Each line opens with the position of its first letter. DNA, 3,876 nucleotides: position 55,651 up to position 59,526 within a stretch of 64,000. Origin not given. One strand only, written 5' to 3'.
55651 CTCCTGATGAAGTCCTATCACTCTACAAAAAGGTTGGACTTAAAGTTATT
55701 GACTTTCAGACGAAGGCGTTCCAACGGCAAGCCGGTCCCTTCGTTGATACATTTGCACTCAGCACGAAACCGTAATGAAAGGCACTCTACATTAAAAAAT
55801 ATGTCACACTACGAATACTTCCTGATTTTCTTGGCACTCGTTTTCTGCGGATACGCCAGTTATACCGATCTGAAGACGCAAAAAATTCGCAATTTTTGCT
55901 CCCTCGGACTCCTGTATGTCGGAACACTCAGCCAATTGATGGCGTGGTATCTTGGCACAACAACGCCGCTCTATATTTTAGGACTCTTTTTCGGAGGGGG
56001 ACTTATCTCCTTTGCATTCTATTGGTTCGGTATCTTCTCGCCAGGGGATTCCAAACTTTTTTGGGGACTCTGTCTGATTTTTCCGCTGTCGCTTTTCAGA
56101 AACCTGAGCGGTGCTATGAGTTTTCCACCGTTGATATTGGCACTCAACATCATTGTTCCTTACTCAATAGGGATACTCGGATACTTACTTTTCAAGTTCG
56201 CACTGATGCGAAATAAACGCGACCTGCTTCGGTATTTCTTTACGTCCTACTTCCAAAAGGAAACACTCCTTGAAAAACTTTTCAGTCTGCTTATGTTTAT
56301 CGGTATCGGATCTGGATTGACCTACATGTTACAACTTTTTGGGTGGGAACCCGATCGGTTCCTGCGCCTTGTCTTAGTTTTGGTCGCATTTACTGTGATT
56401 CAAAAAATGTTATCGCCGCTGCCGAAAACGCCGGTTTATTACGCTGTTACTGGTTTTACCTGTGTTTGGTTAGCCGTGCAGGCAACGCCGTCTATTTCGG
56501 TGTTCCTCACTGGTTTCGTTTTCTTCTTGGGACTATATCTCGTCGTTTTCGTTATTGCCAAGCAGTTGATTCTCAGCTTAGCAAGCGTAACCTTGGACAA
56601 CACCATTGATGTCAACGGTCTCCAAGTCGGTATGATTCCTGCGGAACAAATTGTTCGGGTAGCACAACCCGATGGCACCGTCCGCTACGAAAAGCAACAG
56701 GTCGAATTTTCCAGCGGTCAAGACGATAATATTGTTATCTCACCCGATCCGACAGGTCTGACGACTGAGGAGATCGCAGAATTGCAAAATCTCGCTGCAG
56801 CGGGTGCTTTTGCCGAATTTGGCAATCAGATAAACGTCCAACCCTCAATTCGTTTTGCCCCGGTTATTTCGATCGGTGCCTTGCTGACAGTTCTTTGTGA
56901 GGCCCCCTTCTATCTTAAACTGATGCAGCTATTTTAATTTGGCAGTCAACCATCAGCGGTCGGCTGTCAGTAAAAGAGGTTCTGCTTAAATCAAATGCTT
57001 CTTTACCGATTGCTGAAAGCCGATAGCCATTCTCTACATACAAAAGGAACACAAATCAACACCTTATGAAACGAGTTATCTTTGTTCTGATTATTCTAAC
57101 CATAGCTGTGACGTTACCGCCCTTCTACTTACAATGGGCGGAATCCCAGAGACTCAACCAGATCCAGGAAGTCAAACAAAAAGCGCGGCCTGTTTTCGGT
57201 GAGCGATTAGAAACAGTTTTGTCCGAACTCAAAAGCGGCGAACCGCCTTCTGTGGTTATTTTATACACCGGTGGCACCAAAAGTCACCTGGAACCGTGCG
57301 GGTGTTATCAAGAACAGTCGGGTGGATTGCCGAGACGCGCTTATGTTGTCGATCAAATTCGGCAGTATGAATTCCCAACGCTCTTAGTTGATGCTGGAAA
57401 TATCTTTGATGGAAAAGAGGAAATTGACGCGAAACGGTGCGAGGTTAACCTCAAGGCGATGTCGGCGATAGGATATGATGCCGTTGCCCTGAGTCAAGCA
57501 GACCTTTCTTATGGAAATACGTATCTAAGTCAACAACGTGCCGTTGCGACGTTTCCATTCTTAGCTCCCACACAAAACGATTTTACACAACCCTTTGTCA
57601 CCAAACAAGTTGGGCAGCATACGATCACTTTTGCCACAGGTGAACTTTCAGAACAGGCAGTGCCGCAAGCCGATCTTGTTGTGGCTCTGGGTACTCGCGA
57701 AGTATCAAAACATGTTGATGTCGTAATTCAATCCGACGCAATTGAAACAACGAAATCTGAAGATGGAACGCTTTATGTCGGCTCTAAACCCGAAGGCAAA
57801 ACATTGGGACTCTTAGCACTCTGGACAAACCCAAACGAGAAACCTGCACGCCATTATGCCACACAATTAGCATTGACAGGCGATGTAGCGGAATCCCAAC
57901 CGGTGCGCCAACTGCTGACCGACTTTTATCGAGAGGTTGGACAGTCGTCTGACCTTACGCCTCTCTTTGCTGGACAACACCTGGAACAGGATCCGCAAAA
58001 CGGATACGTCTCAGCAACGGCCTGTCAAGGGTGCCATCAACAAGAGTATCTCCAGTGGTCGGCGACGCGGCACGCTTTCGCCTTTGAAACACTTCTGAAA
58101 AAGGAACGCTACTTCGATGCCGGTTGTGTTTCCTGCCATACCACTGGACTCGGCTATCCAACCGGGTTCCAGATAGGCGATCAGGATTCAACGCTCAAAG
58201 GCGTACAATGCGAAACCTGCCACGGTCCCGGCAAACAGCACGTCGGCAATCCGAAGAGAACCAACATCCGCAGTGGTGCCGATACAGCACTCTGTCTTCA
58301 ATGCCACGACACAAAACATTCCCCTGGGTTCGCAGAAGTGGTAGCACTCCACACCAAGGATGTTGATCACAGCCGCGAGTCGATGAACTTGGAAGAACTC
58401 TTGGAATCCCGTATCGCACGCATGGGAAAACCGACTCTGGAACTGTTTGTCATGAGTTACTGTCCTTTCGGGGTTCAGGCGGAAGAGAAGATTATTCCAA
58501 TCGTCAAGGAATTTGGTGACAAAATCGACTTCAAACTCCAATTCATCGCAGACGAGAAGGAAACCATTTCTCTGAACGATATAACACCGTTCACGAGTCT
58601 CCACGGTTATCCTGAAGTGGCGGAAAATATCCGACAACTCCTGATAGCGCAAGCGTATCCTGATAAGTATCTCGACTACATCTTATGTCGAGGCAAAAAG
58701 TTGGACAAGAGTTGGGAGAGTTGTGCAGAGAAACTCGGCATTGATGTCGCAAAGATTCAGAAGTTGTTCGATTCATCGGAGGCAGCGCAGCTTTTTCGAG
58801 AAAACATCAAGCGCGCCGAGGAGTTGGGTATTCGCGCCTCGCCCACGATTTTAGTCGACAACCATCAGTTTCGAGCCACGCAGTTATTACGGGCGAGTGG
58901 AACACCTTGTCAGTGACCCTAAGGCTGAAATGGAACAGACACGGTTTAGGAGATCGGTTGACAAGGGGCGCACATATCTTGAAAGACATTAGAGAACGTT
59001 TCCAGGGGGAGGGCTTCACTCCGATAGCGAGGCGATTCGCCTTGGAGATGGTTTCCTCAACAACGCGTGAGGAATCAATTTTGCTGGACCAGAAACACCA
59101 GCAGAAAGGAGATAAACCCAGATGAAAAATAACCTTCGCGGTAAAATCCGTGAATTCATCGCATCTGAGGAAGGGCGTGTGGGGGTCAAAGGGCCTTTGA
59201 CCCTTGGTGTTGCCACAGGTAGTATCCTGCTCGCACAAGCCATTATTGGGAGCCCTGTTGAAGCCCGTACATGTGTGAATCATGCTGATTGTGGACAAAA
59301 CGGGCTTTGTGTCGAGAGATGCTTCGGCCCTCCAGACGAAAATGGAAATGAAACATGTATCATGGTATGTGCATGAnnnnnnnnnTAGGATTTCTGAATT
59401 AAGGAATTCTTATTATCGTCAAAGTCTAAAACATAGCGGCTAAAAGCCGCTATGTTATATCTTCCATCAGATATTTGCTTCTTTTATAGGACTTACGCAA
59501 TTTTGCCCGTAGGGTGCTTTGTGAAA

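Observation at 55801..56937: A24 prepilin-type peptidase encoded with Flp-like leaders but no pilus machinery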

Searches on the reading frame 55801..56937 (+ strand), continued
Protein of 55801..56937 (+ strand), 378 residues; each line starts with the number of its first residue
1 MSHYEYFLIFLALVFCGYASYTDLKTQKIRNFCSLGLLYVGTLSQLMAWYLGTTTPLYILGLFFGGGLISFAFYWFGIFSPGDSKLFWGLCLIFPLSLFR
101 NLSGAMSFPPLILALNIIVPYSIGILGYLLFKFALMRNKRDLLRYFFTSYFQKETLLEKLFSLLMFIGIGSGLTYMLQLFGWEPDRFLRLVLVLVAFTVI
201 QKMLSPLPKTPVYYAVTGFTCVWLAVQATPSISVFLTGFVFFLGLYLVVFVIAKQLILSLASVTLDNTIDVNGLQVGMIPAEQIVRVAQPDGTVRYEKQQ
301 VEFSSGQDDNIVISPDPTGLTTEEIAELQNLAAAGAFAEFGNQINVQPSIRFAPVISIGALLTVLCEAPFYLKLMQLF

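Call 72: search_protein_families(library=ncbifam, proteins=[L005:14922-15632:-, L081:3147-4556:+, L081:5674-6603:+, P0309, P0338], max_evalue=10)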
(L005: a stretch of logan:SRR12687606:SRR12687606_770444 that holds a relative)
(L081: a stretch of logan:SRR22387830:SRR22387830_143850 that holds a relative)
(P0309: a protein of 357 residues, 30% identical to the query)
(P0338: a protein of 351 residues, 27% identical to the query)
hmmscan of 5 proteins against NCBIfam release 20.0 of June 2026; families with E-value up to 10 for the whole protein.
L005:14922-15632:- (236 aa): 1 family
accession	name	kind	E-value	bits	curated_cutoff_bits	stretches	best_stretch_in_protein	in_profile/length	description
NF038309.1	HisXaaSer_A3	equivalog_domain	0.011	15.5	65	1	3-36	2-35/81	His-Xaa-Ser repeat protein HxsA3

L081:3147-4556:+ (469 aa): 71 families (the best 25 are shown)
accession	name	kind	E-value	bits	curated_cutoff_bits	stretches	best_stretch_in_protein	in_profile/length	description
TIGR03978.1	rSAM_paired_1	equivalog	9e-114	380.8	370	1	13-460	7-466/466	His-Xaa-Ser system radical SAM maturase HxsB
NF047865.1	rSAM_PapB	equivalog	4.5e-46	157.6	340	1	95-413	12-317/330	PapB family radical SAM/SPASM ranthipeptide maturase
NF040492.1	not_ScfB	exception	3.3e-41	141.6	855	1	51-442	65-443/450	ScfB-related radical SAM/SPASM orphan maturase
TIGR04064.1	rSAM_nif11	equivalog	5.7e-41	140.7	518.7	1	55-417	47-405/459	nif11-like peptide radical SAM maturase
TIGR03942.1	sulfatase_rSAM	equivalog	5e-39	134.4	349.45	1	93-445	8-355/363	anaerobic sulfatase maturase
TIGR03974.1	rSAM_six_Cys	equivalog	2.5e-38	132.1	425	1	44-425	58-429/451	thioether cross-link-forming SCIFF peptide maturase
TIGR03906.1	quino_hemo_SAM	equivalog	8.8e-36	123.5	453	1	89-436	97-436/467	quinohemoprotein amine dehydrogenase maturation protein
TIGR04068.1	rSAM_ocin_clost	equivalog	1e-35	123.5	500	2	47-241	45-242/462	Cys-rich peptide radical SAM maturase CcpM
TIGR04163.1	rSAM_cobopep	equivalog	3.2e-34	118.4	375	1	49-449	28-421/428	peptide-modifying radical SAM enzyme CbpB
NF041298.1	rSAM_mat_DynA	equivalog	3.8e-34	118.2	450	1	87-425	2-334/356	dynobactin maturation radical SAM/SPASM protein DynA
TIGR04083.1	rSAM_pep_methan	hypoth_equivalog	1.1e-30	106.8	300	1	89-446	3-342/376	TIGR04083 family peptide-modifying radical SAM enzyme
NF035951.1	rSAM_RumMC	equivalog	5.4e-25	88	720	1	44-233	70-261/510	RumMC family radical SAM sactipeptide maturase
NF010321.0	PRK13758.1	equivalog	1.4e-23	83.6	441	1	91-449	10-364/370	anaerobic sulfatase-maturase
NF038107.1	rSAM_NF038107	equivalog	2.4e-23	82.6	600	1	19-236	17-238/444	Cys-every-fifth radical SAM/SPASM peptide maturase CefB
TIGR04280.1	geopep_mat_rSAM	hypoth_equivalog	6e-23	81.5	400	2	20-276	20-273/428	geopeptide radical SAM maturase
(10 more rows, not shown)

L081:5674-6603:+ (309 aa): 52 families (the best 25 are shown)
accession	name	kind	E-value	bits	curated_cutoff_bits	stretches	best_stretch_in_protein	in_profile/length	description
NF038332.1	rSAM_rare_HxsC4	exception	3.7e-26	92.1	500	1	14-243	14-258/335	radical SAM protein HxsC4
TIGR03977.1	rSAM_pair_HxsC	equivalog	5.2e-26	91.2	267.9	1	15-234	28-255/292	His-Xaa-Ser system radical SAM maturase HxsC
TIGR04250.1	SCM_rSAM_ScmE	equivalog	6.9e-15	54.8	400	1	16-174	7-168/358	SynChlorMet cassette radical SAM/SPASM protein ScmE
TIGR04545.1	rSAM_ahbD_hemeb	equivalog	8.5e-15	55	500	1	17-185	5-177/339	heme b synthase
NF045574.1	sacti_mat_StsB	exception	2.2e-14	53.2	625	1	9-183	93-267/466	StsB family radical SAM/SPASM domain sactipeptide maturase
NF050035.1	rSAM_WgK_link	exception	2.4e-14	53.1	650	1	15-164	12-164/367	radical SAM/SPASM peptide maturase WgkB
TIGR04303.1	GeoRSP_rSAM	equivalog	2.6e-14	53.5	400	1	14-173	7-166/325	GeoRSP system radical SAM/SPASM protein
TIGR04053.2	TIGR04053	equivalog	1e-13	51.3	395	1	56-196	58-197/366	TIGR04053 family radical SAM/SPASM domain-containing protein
TIGR04466.1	rSAM_BlsE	equivalog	4.4e-13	49.4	400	1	17-171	8-162/327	cytosylglucuronate decarboxylase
TIGR04051.1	rSAM_NirJ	equivalog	7.7e-13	48.1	515.45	1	21-204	11-195/354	heme d1 biosynthesis radical SAM protein NirJ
TIGR02668.1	moaA_archaeal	equivalog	3.9e-12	45.8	325.25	1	16-172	14-174/303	GTP 3',8-cyclase MoaA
TIGR02495.1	NrdG2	equivalog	5e-12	45.6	131.15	1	21-168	25-177/193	anaerobic ribonucleoside-triphosphate reductase activating protein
TIGR04251.1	SCM_rSAM_ScmF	equivalog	4.5e-11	42.7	400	1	18-172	10-170/353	SynChlorMet cassette radical SAM/SPASM protein ScmF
TIGR02666.1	moaA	equivalog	4.7e-11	42.2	284.05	1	16-173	14-182/336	GTP 3',8-cyclase MoaA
NF001199.0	PRK00164.2-1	equivalog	7.4e-11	41.7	231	1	15-174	15-178/308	GTP 3',8-cyclase MoaA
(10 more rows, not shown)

P0309 (357 aa): 1 family
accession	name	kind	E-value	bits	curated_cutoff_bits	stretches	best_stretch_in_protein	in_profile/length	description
NF040695.1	FlaK_Arch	equivalog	0.00015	21.4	330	1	22-120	12-110/230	preflagellin peptidase FlaK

P0338 (351 aa): 0 families

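Call 78: search_protein_families(library=pfam, proteins=[L073:10001-11092:+, L075:10001-11065:+, L072:10001-11068:+, L073:17595-17987:+, L073:18013-18435:+, L075:17302-17700:+, L075:12579-12992:-, L074:12538-12942:-], max_evalue=0.1)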
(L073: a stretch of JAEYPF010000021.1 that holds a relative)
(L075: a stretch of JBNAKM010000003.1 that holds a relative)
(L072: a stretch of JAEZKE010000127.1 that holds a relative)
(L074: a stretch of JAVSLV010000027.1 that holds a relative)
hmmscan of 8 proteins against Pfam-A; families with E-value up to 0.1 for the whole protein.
L073:10001-11092:+ (364 aa): 3 families
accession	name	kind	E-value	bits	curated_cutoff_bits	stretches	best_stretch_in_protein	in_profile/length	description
PF06819.16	Arc_PepC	-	7.3e-29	100.6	23.4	1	238-347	3-110/110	Archaeal Peptidase A24 C-terminal Domain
PF01478.23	Peptidase_A24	-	1.4e-13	51.7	26.5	1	2-124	2-101/104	Type IV leader peptidase family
PF06847.16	Arc_PepC_II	-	0.0058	17.6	29.9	1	326-363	49-86/93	Archaeal Peptidase A24 C-terminus Type II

L075:10001-11065:+ (355 aa): 2 families
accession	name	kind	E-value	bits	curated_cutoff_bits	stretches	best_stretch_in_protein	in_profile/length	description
PF06819.16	Arc_PepC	-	9.7e-28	97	23.4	1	229-335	2-106/110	Archaeal Peptidase A24 C-terminal Domain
PF01478.23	Peptidase_A24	-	7e-16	59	26.5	1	2-123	3-101/104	Type IV leader peptidase family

L072:10001-11068:+ (356 aa): 3 families
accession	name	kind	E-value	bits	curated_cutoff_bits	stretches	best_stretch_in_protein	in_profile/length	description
PF06819.16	Arc_PepC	-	2.3e-29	102.2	23.4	1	230-339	3-110/110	Archaeal Peptidase A24 C-terminal Domain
PF01478.23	Peptidase_A24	-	8.2e-13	49.1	26.5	1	2-122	3-100/104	Type IV leader peptidase family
PF06847.16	Arc_PepC_II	-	0.0024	18.8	29.9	1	316-355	47-86/93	Archaeal Peptidase A24 C-terminus Type II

L073:17595-17987:+ (131 aa): 0 families

L073:18013-18435:+ (141 aa): 1 family
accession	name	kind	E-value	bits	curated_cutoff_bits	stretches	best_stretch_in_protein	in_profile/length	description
PF05545.16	FixQ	-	0.022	15.1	29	1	16-33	15-32/49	Cbb3-type cytochrome oxidase component FixQ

L075:17302-17700:+ (133 aa): 0 families

L075:12579-12992:- (138 aa): 4 families
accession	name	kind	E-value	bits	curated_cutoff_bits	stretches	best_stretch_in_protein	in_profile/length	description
PF04021.17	Class_IIIsignal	-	0.00051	20.3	23.7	1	7-32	2-27/27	Class III signal peptide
PF09911.14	DUF2140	-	0.0031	17.5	34.3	1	12-104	5-97/187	Uncharacterized protein conserved in bacteria (DUF2140)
PF16964.10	TadF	-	0.011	16.1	27.3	1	3-37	3-37/178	Putative tight adherence pilin protein F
PF17222.9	Peptidase_C107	-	0.048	13.1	25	1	77-128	238-288/314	Viral cysteine endopeptidase C107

L074:12538-12942:- (135 aa): 3 families
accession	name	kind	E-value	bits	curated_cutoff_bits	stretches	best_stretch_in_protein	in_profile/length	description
PF04021.17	Class_IIIsignal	-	0.00017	21.8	23.7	1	11-36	2-27/27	Class III signal peptide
PF18145.6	SAVED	-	0.013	15.7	26.2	1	25-115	25-110/190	SMODS-associated and fused to various effectors sensor domain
PF13740.12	ACT_6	-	0.059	13.7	23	1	70-112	28-67/76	ACT domain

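Call 93: find_related_loci(query=A8, collection=metagenome_contigs, flank=6000)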
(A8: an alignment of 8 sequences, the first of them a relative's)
Query A8 (374 aa) in metagenome_contigs; peptide patterns used: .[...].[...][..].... (x = any residue, [..] = any of these).
127 stretches matched a pattern; 42 encode a relative of the query (tblastn E <= 1e-3); 42 distinct loci.
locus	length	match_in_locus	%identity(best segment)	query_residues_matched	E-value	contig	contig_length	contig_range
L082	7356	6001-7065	37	1-360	9e-53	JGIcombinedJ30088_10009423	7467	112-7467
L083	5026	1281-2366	35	1-363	5e-52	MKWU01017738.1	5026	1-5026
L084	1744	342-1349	31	26-360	2e-24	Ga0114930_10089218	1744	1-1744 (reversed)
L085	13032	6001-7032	23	16-356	5e-13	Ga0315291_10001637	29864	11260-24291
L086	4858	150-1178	22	26-360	6e-12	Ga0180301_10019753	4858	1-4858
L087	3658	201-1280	24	13-359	7e-12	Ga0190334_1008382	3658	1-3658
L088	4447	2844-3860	24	19-360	4e-11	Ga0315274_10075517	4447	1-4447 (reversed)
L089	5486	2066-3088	25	30-370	1e-10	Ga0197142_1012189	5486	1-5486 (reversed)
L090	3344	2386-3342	25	26-330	2e-10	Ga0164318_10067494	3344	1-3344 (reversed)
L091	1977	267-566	30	15-114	2e-9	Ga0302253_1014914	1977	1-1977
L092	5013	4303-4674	34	13-129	1e-8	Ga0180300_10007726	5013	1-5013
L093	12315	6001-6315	33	14-110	1e-8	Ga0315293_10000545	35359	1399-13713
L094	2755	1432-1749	35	13-110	3e-7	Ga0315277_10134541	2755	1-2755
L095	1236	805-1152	32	13-129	4e-7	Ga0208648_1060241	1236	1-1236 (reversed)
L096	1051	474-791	31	13-110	4e-7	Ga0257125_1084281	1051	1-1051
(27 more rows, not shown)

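Call 96: search_protein_families(library=padloc, proteins=[window:55801-56937:+, P0309], max_evalue=0.01)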
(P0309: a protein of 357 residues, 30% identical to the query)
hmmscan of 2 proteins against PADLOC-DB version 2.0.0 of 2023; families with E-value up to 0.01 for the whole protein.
window:55801-56937:+ (378 aa): 0 families

P0309 (357 aa): 0 families

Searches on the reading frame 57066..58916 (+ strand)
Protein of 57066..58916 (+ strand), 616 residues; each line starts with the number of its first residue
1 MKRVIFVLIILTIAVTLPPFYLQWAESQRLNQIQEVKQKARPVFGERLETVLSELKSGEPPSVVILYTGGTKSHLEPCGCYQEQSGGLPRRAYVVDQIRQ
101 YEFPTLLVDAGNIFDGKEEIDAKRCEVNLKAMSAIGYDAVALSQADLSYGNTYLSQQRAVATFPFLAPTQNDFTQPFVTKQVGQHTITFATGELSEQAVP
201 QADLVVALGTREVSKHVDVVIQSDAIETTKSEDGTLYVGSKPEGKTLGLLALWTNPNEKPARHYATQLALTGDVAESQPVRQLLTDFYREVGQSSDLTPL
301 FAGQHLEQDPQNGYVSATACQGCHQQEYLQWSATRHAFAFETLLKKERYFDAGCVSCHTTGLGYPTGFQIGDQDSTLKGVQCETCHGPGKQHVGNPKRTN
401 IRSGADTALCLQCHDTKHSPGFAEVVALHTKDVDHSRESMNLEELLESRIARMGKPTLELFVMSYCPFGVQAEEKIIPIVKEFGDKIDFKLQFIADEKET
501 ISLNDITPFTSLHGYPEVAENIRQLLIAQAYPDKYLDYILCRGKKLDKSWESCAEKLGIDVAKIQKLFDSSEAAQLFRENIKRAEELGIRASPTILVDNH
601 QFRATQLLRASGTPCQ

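Call 3: search_protein_families(library=pfam, proteins=[window:57066-58916:+], max_evalue=1)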
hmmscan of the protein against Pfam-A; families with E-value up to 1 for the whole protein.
window:57066-58916:+ (616 aa): 11 families
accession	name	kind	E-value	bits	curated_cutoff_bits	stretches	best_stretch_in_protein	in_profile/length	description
PF13435.11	Cytochrome_C554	-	9.1e-16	59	20.8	1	319-387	1-84/84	Cytochrome c554 and c-prime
PF01323.26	DSBA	-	9.8e-08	32.4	25.6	1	542-602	115-177/191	DSBA-like thioredoxin domain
PF14522.11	Cytochrome_C7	-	7e-06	26.2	24.8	2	377-419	9-53/67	Cytochrome c7 and related cytochrome c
PF13743.12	Thioredoxin_5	-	2.3e-05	24.6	27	1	549-601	115-167/186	Thioredoxin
PF14537.11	Cytochrom_c3_2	-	3.9e-05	24.5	25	2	378-419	5-38/79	Cytochrome c3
PF13462.12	Thioredoxin_4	-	0.00013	22.7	23.2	1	457-604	16-152/165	Thioredoxin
PF22113.1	Mtrc-MtrF_II-IV_dom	-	0.0006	19.8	30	1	313-361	114-166/176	Outer membrane cytochrome MtrC/MtrF-like, domains II/IV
PF09699.15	Paired_CXXCH_1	-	0.0008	19.5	20.6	1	380-417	7-39/41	Doubled CXXCH motif (Paired_CXXCH_1)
PF00531.28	Death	-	0.056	14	22.6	1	534-567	2-35/86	Death domain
PF13098.12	Thioredoxin_2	-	0.087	13.6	27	0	454-605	5-86/104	Thioredoxin-like domain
PF02085.21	Cytochrom_CIII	-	0.15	12.9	22.9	1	351-418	30-86/101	Class III cytochrome C family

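Call 4: search_protein_families(library=ncbifam, proteins=[window:57066-58916:+], max_evalue=1)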
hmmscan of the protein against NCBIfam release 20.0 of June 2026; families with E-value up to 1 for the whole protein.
window:57066-58916:+ (616 aa): 22 families
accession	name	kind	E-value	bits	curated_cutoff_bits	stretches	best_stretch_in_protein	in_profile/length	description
NF041198.1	UshA_like_PCGU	equivalog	1.4e-59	202.1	275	2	257-422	344-516/519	UshA-like (seleno)protein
NF049981.1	UshA_like_Sel_2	equivalog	7.4e-11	42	140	1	64-220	2-161/262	UshA-like (seleno)protein family 2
NF043010.1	Cyt554_Nsmonas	equivalog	1.4e-10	40.9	400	1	298-397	15-126/238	cytochrome c-550 CycA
TIGR03507.1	decahem_SO1788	subfamily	3.8e-09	35.5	209.3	2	354-465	246-353/672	OmcA/MtrC family decaheme c-type cytochrome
NF007109.1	PRK09558.1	equivalog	2.1e-08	33.4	600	1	87-167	57-141/550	bifunctional UDP-sugar hydrolase/5'-nucleotidase UshA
TIGR03508.1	decahem_SO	subfamily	1.9e-06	27.6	192.2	2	353-422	4-85/258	DmsE family decaheme c-type cytochrome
NF006934.0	PRK09419.1-1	subfamily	3.2e-06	25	1646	1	82-155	74-148/1174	multifunctional 2',3'-cyclic-nucleotide 2'-phosphodiesterase/3'-nucleotidase/5'-nucleotidase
NF041028.1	decahem_GSU2203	exception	9.3e-06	25.1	325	2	377-418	65-112/317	GSU2203 family decaheme c-type cytochrome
NF040549.1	Nt5e_LPXTG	exception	1.8e-05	23.2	1050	1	86-167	118-198/731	cell surface ecto-5'-nucleotidase Nt5e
NF006938.0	PRK09420.1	equivalog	0.00016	20.2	486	1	83-167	48-140/648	bifunctional 2',3'-cyclic-nucleotide 2'-phosphodiesterase/3'-nucleotidase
TIGR00411.1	redox_disulf_1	equivalog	0.0011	19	92.75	1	458-491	3-37/82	MJ0307 family thioredoxin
TIGR01390.1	CycNucDiestase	equivalog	0.0013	17.4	883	1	86-168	29-119/626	2',3'-cyclic-nucleotide 2'-phosphodiesterase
NF008871.0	PRK11907.1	equivalog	0.0015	16.7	1266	1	50-175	103-241/814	bifunctional 2',3'-cyclic-nucleotide 2'-phosphodiesterase/3'-nucleotidase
NF006935.0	PRK09419.1-2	equivalog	0.0038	14.9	2801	1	87-154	683-750/1445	multifunctional 2',3'-cyclic-nucleotide 2'-phosphodiesterase/3'-nucleotidase/5'-nucleotidase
TIGR01905.1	paired_CXXCH_1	subfamily_domain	0.0051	16.7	25.2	1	379-417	6-39/41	doubled CXXCH domain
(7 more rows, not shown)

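Call 96: search_protein_families(library=padloc, proteins=[window:57066-58916:+], max_evalue=0.01)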
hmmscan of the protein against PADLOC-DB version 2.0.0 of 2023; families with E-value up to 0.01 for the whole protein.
window:57066-58916:+ (616 aa): 0 families

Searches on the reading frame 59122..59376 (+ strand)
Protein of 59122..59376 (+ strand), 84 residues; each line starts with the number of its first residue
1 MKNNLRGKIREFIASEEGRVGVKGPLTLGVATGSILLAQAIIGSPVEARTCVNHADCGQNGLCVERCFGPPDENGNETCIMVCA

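Call 3: search_protein_families(library=pfam, proteins=[window:59122-59376:+], max_evalue=1)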
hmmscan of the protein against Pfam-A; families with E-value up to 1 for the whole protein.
window:59122-59376:+ (84 aa): 2 families
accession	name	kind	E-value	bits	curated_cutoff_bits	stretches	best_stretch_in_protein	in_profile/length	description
PF07137.17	VDE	-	0.061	13.2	25.7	1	46-83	11-45/242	VDE lipocalin domain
PF14242.11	DUF4342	-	0.12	12.9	25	1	7-42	26-61/81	Domain of unknown function (DUF4342)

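Call 4: search_protein_families(library=ncbifam, proteins=[window:59122-59376:+], max_evalue=1)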
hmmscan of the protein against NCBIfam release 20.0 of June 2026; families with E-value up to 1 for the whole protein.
window:59122-59376:+ (84 aa): 0 families
